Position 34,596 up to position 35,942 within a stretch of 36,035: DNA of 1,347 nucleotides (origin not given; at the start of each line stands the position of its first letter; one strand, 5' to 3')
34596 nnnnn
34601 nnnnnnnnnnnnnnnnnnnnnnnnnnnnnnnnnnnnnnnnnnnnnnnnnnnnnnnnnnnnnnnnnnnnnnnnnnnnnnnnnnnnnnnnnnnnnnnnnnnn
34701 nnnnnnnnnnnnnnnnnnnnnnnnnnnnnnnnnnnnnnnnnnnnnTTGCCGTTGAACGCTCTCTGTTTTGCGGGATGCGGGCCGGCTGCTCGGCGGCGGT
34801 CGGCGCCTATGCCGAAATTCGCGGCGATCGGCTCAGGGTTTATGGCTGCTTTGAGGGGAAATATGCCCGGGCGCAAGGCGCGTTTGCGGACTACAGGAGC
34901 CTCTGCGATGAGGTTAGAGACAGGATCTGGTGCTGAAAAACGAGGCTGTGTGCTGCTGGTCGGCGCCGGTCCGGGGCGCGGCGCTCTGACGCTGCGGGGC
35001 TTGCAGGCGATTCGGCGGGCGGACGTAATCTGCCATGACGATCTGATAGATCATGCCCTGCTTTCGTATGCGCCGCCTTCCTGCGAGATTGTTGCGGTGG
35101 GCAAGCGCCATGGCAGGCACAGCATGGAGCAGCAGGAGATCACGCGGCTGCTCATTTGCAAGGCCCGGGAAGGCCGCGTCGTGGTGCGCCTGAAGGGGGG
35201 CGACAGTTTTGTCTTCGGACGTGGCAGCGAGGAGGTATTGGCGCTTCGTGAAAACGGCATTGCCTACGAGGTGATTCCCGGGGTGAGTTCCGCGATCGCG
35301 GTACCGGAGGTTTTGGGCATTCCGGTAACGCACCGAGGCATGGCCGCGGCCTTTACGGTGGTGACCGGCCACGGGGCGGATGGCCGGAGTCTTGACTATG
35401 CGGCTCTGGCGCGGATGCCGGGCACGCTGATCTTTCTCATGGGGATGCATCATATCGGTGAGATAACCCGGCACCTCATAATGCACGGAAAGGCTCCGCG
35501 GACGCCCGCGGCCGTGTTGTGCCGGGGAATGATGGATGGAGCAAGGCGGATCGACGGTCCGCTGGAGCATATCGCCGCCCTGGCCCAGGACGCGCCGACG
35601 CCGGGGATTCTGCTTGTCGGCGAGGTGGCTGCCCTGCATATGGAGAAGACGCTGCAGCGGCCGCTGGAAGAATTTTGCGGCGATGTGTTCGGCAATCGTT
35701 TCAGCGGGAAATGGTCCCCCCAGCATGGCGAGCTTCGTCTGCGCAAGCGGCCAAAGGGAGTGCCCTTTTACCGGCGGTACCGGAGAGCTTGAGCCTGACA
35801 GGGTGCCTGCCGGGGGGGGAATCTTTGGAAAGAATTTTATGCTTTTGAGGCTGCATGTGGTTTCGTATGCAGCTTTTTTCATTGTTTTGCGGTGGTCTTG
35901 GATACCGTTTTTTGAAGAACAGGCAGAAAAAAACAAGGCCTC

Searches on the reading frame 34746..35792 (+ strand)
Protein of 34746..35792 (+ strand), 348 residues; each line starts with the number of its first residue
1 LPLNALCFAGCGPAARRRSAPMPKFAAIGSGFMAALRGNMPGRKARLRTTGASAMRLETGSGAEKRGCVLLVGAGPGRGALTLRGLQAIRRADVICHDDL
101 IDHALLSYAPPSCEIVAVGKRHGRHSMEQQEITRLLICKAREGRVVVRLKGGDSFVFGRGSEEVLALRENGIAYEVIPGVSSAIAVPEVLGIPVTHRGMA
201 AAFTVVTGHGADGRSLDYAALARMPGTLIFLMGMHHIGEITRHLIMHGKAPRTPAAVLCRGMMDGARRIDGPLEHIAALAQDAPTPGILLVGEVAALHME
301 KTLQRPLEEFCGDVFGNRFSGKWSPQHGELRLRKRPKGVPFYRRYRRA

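Call 51: search_protein_families(library=pfam, proteins=[window:34746-35792:+], max_evalue=0.001)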
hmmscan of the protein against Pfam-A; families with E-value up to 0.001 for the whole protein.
window:34746-35792:+ (348 aa): 1 family
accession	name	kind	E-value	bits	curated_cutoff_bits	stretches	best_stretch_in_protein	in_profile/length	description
PF00590.25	TP_methylase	-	9.8e-43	147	27.8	1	69-276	2-211/212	Tetrapyrrole (Corrin/Porphyrin) Methylases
